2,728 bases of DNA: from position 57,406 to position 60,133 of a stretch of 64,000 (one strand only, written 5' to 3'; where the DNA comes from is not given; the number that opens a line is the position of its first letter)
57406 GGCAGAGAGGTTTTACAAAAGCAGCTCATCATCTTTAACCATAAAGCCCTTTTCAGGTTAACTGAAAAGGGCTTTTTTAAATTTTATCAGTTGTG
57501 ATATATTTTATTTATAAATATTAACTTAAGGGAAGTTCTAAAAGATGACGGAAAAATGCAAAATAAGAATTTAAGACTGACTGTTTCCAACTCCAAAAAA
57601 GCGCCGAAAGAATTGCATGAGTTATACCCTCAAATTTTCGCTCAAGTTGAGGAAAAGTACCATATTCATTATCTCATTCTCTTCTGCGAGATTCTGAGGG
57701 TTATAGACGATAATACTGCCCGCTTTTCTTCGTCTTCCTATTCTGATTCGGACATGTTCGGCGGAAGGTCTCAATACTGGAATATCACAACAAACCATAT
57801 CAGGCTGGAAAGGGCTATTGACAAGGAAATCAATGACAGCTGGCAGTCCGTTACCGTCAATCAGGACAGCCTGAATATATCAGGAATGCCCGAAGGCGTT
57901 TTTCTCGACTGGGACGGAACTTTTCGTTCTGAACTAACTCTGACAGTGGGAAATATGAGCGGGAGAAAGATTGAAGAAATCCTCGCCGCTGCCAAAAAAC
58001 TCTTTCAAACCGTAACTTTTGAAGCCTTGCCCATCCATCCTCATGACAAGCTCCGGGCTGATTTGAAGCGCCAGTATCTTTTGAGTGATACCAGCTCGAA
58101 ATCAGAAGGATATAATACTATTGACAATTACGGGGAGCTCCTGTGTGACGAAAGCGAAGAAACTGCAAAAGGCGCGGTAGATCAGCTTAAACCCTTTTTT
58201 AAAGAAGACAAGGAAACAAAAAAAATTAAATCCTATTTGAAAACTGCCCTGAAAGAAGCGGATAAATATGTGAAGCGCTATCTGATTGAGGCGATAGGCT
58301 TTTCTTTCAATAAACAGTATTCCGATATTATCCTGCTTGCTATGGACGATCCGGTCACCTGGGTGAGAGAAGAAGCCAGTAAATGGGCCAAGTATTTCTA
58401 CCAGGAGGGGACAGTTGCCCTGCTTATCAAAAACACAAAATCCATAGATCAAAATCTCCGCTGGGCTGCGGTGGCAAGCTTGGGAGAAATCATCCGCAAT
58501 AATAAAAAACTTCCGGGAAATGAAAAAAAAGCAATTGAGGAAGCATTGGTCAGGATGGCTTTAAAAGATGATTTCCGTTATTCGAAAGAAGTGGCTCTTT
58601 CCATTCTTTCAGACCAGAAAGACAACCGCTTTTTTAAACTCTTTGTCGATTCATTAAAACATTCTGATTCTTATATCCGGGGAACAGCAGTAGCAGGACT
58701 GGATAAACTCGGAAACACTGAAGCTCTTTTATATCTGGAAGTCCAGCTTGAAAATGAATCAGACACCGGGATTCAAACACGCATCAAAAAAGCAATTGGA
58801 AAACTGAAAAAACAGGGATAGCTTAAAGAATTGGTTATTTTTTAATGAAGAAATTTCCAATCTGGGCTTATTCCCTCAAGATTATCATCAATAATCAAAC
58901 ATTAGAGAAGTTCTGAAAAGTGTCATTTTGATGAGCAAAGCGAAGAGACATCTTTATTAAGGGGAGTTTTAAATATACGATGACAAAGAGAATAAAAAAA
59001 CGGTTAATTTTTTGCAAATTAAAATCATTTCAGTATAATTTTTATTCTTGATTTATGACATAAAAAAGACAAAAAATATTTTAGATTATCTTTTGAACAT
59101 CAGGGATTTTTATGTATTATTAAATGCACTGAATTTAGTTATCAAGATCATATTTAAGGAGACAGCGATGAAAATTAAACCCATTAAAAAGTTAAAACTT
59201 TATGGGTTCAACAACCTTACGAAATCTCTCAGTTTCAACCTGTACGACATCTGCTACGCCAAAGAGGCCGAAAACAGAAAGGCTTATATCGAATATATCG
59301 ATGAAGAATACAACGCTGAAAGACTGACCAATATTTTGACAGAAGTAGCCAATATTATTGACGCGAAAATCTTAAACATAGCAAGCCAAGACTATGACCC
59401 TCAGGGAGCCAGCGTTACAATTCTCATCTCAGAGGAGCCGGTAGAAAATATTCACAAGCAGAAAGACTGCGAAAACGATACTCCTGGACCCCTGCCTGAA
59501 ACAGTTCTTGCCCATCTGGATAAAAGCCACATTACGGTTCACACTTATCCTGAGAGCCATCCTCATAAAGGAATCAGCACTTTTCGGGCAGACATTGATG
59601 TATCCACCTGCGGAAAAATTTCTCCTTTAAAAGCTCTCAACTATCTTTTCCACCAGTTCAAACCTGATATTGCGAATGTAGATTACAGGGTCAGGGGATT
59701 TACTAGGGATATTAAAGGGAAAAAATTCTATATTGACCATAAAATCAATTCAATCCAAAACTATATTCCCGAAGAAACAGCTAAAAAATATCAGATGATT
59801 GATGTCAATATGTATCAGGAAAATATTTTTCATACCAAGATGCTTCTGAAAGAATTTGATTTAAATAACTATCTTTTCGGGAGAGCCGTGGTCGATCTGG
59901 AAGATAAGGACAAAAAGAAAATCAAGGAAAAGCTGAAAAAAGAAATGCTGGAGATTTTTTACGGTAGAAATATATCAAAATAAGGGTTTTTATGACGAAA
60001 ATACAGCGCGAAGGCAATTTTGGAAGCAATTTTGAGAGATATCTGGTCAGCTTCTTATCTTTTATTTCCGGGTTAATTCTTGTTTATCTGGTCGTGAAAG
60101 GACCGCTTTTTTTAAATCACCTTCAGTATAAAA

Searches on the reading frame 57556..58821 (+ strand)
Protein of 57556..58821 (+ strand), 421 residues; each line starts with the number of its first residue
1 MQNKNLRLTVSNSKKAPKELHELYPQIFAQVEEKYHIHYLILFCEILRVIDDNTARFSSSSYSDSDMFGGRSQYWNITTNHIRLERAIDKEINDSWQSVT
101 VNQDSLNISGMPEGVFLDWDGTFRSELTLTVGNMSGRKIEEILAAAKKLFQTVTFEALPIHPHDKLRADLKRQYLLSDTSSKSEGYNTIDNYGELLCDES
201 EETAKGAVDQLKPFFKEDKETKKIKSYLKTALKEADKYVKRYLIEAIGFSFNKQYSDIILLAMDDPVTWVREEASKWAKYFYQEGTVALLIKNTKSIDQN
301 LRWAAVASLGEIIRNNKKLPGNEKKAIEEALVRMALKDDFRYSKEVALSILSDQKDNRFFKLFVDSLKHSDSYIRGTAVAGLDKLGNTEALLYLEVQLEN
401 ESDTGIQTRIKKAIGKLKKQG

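Call 48: search_protein_families(library=pfam, proteins=[window:57556-58821:+], max_evalue=0.001)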
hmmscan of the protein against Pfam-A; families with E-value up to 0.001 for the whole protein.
window:57556-58821:+ (421 aa): 2 families
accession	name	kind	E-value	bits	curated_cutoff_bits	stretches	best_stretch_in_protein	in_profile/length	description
PF13646.12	HEAT_2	-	1.4e-14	54.5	27.7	2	330-410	3-83/88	HEAT repeats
PF10363.15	RTP1_C1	-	0.00032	21.2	25.9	0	352-389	34-71/112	Required for nuclear transport of RNA pol II C-terminus 1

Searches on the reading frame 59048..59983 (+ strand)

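Call 48: search_protein_families(library=pfam, proteins=[window:59048-59983:+], max_evalue=0.001)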
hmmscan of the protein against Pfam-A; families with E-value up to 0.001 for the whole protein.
window:59048-59983:+ (311 aa): 1 family
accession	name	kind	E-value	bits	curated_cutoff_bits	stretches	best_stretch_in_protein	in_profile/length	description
PF02675.21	AdoMet_dc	-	9.1e-16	58.6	25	1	89-217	16-107/107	S-adenosylmethionine decarboxylase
